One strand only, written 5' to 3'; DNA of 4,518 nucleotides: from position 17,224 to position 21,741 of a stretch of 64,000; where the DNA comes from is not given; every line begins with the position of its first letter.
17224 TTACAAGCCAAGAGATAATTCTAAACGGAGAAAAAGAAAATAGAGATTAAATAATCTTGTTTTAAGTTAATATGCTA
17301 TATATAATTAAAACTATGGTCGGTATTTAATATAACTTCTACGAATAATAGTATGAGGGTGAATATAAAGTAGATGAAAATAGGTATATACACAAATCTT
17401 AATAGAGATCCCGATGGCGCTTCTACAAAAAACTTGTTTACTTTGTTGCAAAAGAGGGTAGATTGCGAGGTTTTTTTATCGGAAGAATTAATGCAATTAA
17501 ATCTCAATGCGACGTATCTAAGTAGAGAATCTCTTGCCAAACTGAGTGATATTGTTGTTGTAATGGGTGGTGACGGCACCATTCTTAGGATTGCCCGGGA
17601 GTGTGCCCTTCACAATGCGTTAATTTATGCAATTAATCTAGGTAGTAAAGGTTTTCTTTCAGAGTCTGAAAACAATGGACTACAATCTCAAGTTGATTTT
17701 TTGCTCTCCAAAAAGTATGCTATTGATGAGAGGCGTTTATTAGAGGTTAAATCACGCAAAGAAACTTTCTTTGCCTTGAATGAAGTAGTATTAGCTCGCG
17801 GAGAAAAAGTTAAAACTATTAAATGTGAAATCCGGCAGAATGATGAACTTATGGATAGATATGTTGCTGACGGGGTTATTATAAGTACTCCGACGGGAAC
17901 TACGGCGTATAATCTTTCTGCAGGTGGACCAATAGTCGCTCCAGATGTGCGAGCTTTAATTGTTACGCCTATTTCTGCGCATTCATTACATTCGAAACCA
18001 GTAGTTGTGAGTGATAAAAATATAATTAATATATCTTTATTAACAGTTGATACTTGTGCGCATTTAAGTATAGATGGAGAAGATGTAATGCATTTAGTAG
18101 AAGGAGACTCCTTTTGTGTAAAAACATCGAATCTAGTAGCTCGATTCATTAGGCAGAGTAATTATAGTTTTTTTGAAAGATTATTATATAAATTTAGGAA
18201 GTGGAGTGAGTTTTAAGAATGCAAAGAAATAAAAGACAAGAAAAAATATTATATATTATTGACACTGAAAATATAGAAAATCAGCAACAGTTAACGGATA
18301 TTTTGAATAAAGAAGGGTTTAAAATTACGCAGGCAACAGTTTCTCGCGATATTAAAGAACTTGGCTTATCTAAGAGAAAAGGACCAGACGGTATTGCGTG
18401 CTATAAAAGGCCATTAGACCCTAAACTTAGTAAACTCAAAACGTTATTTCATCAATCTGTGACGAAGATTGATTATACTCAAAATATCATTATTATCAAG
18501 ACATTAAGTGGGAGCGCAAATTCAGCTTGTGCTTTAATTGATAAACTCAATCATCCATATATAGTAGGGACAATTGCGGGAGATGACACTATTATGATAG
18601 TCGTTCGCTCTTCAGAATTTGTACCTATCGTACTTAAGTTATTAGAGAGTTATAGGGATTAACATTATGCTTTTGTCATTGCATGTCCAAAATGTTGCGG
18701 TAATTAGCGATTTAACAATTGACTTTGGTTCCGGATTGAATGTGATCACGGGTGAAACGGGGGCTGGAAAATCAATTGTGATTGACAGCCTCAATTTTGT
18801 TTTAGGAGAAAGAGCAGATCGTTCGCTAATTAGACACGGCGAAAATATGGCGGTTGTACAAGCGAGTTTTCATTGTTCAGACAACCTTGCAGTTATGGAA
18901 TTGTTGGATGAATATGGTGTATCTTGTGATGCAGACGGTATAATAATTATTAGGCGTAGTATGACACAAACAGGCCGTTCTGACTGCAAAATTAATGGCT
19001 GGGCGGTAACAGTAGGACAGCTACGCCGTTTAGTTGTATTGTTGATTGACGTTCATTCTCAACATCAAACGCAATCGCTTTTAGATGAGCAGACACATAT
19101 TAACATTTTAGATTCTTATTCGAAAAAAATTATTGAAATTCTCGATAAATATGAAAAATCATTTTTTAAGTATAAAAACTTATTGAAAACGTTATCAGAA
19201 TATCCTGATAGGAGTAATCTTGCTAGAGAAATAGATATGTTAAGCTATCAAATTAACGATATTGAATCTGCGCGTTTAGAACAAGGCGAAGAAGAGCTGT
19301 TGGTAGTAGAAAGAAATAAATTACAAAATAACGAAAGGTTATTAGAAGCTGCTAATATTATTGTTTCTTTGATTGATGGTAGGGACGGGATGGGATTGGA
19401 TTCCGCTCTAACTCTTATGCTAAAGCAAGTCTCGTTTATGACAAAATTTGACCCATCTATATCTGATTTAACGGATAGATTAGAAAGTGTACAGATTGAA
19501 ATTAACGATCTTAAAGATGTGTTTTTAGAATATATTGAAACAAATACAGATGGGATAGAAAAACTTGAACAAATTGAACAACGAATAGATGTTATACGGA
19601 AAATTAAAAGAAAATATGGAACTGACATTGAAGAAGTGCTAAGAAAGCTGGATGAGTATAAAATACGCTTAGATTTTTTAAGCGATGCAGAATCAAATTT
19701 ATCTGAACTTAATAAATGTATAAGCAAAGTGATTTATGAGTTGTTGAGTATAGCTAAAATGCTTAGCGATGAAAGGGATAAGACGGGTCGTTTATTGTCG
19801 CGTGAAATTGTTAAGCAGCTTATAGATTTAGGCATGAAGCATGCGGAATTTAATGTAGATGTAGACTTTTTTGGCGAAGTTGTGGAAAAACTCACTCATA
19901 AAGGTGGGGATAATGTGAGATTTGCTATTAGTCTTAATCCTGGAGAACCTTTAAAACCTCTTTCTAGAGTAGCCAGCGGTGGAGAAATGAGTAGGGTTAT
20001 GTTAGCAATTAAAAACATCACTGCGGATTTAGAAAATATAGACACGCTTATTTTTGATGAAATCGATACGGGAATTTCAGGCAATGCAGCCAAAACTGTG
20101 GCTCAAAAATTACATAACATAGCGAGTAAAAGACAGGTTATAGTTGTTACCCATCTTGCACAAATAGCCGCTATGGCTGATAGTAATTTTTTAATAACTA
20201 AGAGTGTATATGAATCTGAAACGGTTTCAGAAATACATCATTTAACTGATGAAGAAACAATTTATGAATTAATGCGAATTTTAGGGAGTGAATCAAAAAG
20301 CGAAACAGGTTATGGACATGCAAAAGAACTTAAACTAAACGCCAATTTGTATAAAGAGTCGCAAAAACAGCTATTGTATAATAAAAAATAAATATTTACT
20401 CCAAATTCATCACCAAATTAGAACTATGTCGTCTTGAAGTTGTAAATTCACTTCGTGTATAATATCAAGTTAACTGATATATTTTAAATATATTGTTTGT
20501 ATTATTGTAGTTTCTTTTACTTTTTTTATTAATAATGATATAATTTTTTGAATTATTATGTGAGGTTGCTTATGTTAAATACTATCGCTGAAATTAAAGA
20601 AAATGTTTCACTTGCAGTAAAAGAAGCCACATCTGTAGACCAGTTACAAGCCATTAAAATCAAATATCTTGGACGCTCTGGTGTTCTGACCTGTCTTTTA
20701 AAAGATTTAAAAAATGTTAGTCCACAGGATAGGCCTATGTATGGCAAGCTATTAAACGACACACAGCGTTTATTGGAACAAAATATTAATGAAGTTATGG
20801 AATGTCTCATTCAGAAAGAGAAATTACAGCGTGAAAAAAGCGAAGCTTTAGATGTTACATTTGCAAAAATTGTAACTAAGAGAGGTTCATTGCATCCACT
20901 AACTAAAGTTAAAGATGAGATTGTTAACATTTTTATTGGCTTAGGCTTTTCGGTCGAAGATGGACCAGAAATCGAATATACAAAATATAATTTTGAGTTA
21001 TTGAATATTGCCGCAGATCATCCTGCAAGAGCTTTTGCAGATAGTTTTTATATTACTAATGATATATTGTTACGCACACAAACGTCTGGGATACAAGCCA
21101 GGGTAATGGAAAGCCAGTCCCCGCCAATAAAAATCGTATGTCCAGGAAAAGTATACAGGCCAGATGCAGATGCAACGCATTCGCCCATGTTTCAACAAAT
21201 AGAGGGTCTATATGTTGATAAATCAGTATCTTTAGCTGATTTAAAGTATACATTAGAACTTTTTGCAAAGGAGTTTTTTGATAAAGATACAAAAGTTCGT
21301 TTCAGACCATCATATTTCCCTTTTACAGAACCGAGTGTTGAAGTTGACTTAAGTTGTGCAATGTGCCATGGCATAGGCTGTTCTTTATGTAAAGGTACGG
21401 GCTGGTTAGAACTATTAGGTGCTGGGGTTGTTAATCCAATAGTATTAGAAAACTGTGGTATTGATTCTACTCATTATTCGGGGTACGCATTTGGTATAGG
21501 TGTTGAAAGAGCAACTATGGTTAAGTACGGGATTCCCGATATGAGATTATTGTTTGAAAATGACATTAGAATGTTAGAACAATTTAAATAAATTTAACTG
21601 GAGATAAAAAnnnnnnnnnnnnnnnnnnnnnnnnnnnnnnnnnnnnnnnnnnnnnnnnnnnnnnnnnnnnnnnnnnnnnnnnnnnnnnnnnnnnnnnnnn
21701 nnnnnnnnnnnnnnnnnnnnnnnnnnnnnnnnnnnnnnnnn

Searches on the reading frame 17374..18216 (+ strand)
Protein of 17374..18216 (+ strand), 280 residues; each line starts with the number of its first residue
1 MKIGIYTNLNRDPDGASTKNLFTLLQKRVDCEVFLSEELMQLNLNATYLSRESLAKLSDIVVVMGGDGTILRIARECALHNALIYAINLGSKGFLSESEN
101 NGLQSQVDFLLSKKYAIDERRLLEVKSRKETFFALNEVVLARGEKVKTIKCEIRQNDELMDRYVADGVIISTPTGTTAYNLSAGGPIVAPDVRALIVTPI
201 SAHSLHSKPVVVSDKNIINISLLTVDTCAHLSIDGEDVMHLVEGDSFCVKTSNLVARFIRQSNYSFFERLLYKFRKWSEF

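Call 4: search_protein_families(library=pfam, proteins=[window:17374-18216:+], max_evalue=0.01)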
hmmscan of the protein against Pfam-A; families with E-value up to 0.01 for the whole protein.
window:17374-18216:+ (280 aa): 3 families
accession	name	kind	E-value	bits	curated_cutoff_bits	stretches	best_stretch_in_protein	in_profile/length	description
PF20143.4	NAD_kinase_C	-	1.3e-31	109.4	23.7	1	135-260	1-125/126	ATP-NAD kinase C-terminal domain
PF01513.26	NAD_kinase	-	1.8e-11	44.9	25.5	1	26-114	45-129/130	ATP-NAD kinase N-terminal domain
PF00781.29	DAGK_cat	-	0.0052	16.8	23.6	1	40-78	38-76/125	Diacylglycerol kinase catalytic domain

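Call 5: search_protein_families(library=ncbifam, proteins=[window:17374-18216:+], max_evalue=0.01)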
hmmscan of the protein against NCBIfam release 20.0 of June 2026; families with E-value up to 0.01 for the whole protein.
window:17374-18216:+ (280 aa): 20 families
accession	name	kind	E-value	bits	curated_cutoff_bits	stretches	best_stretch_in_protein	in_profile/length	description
NF002306.0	PRK01231.1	equivalog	3.5e-57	193.8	316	1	3-274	11-289/299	NAD(+) kinase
NF002892.0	PRK03372.1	equivalog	1.6e-55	188.7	299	1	49-275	61-293/312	NAD kinase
NF002521.0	PRK01911.1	equivalog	2.3e-54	184.8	309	1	1-274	1-284/292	NAD kinase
NF002561.0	PRK02155.1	equivalog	2.7e-49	168.1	371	1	29-279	34-289/297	NAD kinase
NF010678.0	PRK14076.1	equivalog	2.9e-49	168.4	493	1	30-270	324-563/570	bifunctional NADP phosphatase/NAD kinase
NF002984.0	PRK03708.1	equivalog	5e-49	167.2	326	1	19-270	19-269/277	NAD(+) kinase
NF002893.0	PRK03378.1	equivalog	2.6e-47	161.6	386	1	17-278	22-288/292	NAD(+) kinase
NF002731.0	PRK02645.1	equivalog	2e-46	158.8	312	1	27-274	29-290/305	NAD(+) kinase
NF010679.0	PRK14077.1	equivalog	9.5e-45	153.1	343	1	3-275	13-284/287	NAD(+) kinase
NF002732.0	PRK02649.1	equivalog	1.2e-44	153.1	348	1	55-272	66-287/305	NAD(+) kinase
NF003391.0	PRK04539.1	equivalog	7.5e-43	146.7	470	1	47-278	58-292/296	inorganic polyphosphate/ATP-NAD kinase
NF002255.0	PRK01185.1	subfamily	5.7e-42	143.7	304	1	49-272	46-263/271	NAD(+) kinase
NF010677.0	PRK14075.1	equivalog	8.5e-40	136.9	260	1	30-270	14-246/257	NAD(+) kinase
NF002579.0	PRK02231.1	equivalog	2.6e-38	132.1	459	1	16-274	28-294/301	NAD(+) kinase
NF003406.0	PRK04761.1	equivalog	3.1e-30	105.2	211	1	55-227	34-208/257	NAD kinase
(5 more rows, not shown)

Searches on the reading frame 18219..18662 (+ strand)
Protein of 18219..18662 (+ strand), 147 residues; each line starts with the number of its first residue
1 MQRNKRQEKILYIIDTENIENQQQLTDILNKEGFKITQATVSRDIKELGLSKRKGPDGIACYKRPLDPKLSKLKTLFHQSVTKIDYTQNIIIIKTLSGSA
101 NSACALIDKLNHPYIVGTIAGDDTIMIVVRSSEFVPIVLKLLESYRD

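Call 4: search_protein_families(library=pfam, proteins=[window:18219-18662:+], max_evalue=0.01)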
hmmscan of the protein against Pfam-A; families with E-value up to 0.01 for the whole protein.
window:18219-18662:+ (147 aa): 2 families
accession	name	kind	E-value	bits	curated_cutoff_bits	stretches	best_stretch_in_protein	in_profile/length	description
PF02863.23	Arg_repressor_C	-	2.8e-24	85.2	25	1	77-142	1-66/68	Arginine repressor, C-terminal domain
PF01316.27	Arg_repressor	-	6.7e-21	74.3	27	1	1-62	1-62/70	Arginine repressor, DNA binding domain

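Call 5: search_protein_families(library=ncbifam, proteins=[window:18219-18662:+], max_evalue=0.01)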
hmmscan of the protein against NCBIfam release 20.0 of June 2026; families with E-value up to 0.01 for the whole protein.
window:18219-18662:+ (147 aa): 5 families
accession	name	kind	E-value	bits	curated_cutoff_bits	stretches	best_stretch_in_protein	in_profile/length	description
NF001680.0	PRK00441.1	equivalog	5.7e-40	136.9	184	1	4-139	3-141/150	arginine repressor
TIGR01529.1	argR_whole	equivalog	5.1e-38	130.4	130.45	1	5-142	2-142/146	arginine repressor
NF003281.1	PRK04280.1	equivalog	8e-36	123.4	182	1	3-135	2-137/148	transcriptional regulator AhrC/ArgR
NF002880.0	PRK03341.1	equivalog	7.8e-29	100.5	200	1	2-132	14-153/170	arginine repressor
NF003457.0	PRK05066.1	equivalog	1.6e-18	66.8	194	1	9-135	13-141/156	transcriptional regulator ArgR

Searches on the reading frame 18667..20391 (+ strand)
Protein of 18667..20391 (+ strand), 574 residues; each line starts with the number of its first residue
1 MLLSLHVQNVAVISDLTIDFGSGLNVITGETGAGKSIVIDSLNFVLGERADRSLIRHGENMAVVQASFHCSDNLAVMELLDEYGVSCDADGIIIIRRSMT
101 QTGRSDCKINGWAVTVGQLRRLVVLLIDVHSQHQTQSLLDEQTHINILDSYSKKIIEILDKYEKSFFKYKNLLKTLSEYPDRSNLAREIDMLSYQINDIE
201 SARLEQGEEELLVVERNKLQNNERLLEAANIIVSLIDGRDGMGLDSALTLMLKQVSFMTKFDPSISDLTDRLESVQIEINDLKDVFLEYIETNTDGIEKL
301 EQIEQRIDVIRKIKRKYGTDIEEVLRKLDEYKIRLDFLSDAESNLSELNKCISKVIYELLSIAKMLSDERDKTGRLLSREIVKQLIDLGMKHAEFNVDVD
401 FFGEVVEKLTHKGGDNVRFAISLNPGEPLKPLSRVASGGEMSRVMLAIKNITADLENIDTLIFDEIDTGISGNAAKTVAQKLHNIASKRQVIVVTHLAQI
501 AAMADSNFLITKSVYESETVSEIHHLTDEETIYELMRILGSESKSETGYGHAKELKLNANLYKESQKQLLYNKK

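Call 4: search_protein_families(library=pfam, proteins=[window:18667-20391:+], max_evalue=0.01)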
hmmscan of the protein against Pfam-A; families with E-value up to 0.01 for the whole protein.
window:18667-20391:+ (574 aa): 8 families
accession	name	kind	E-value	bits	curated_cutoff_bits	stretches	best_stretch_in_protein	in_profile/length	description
PF02463.25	SMC_N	-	6.6e-22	78.5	40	1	5-512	5-213/220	RecF/RecN/SMC N terminal domain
PF13476.12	AAA_23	-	1.1e-10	43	27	1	4-298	1-177/201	AAA domain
PF13304.12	AAA_21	-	1.9e-05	25.3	27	0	24-48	1-25/304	AAA domain, putative AbiEii toxin, Type IV TA system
PF13175.12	AAA_15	-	0.00012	22.3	32.1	1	2-496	3-369/374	AAA ATPase domain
PF13401.12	AAA_22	-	0.0003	21.5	27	0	21-128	4-91/130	AAA domain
PF13555.12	AAA_29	-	0.00052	20.2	27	1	5-46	4-46/61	P-loop containing region of AAA domain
PF11602.14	NTPase_P4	-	0.0016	18.1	27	1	21-62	110-144/320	ATPase P4 of dsRNA bacteriophage phi-12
PF13805.11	Pil1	-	0.0029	17.6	27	1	261-326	94-158/265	Eisosome component PIL1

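Call 5: search_protein_families(library=ncbifam, proteins=[window:18667-20391:+], max_evalue=0.01)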
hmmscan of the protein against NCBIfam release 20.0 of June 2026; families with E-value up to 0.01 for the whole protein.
window:18667-20391:+ (574 aa): 32 families (the best 25 are shown)
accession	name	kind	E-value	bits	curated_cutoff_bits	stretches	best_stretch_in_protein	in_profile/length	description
TIGR00634.1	recN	equivalog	1.4e-148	496.4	407.85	1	1-555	1-560/563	DNA repair protein RecN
NF008121.0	PRK10869.1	equivalog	5.2e-112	375.1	418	1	1-555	1-550/553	DNA repair protein RecN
NF045780.1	TrlF_fam_ATP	equivalog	1.7e-11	43.6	350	1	14-381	301-685/944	TrlF family AAA-like ATPase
TIGR02169.1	SMC_prok_A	equivalog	2.1e-11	42.3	729.4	1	17-119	18-123/1165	chromosome segregation protein SMC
TIGR04521.1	ECF_ATPase_2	equivalog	7.5e-07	28.5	330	1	437-520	146-229/279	energy-coupling factor transporter ATPase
NF040873.1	AztA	equivalog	9.2e-07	28.6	220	1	437-507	121-188/191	zinc ABC transporter ATP-binding protein AztA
NF041034.1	Rad50_Sulf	equivalog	1.3e-06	26.6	1000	1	7-74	8-79/872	DNA double-strand break repair ATPase Rad50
TIGR00611.2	recf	equivalog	5e-06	25.9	172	1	4-73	3-77/339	DNA replication/repair protein RecF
TIGR01978.1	sufC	equivalog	2e-05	24.1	212.8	1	457-503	162-209/243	Fe-S cluster assembly ATPase SufC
TIGR02857.1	CydD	equivalog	2e-05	23.8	435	1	436-506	459-525/529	thiol reductant ABC exporter subunit CydD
NF010068.0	PRK13548.1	equivalog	2.5e-05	23.5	261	0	3-85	11-92/261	heme ABC transporter ATP-binding protein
NF002244.0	PRK01156.1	equivalog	2.9e-05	22.4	847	1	4-350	5-343/895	DNA double-strand break repair ATPase Rad50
TIGR02770.1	nickel_nikD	equivalog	4e-05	23.1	318.7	1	436-536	126-226/230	nickel import ATP-binding protein NikD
TIGR02168.1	SMC_prok_B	equivalog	9e-05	20.4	567.35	1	16-111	17-116/1181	chromosome segregation protein SMC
TIGR04520.1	ECF_ATPase_1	equivalog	0.00015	21.3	315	1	436-524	137-224/269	energy-coupling factor transporter ATPase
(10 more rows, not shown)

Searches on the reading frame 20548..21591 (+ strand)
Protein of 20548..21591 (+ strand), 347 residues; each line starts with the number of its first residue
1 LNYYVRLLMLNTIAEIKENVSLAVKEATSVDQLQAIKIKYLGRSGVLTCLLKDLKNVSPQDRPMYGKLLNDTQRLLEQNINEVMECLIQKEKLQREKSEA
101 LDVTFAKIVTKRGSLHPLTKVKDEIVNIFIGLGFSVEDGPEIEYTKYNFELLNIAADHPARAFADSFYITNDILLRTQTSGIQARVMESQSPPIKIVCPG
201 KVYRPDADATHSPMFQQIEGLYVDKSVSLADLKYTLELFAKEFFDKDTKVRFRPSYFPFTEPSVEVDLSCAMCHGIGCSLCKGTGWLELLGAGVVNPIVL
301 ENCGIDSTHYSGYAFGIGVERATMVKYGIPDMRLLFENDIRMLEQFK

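Call 23: search_protein_families(library=pfam, proteins=[window:20548-21591:+], max_evalue=0.0001)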
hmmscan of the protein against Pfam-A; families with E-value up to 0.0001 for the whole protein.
window:20548-21591:+ (347 aa): 2 families
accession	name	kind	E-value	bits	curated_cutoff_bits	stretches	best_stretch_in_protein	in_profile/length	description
PF01409.25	tRNA-synt_2d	-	7.2e-95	317.6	19.8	1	101-346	2-246/246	tRNA synthetases class II core domain (F)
PF02912.23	Phe_tRNA-synt_N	-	4.8e-16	58.9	22.3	1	29-94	2-67/69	Aminoacyl tRNA synthetase class II, N-terminal domain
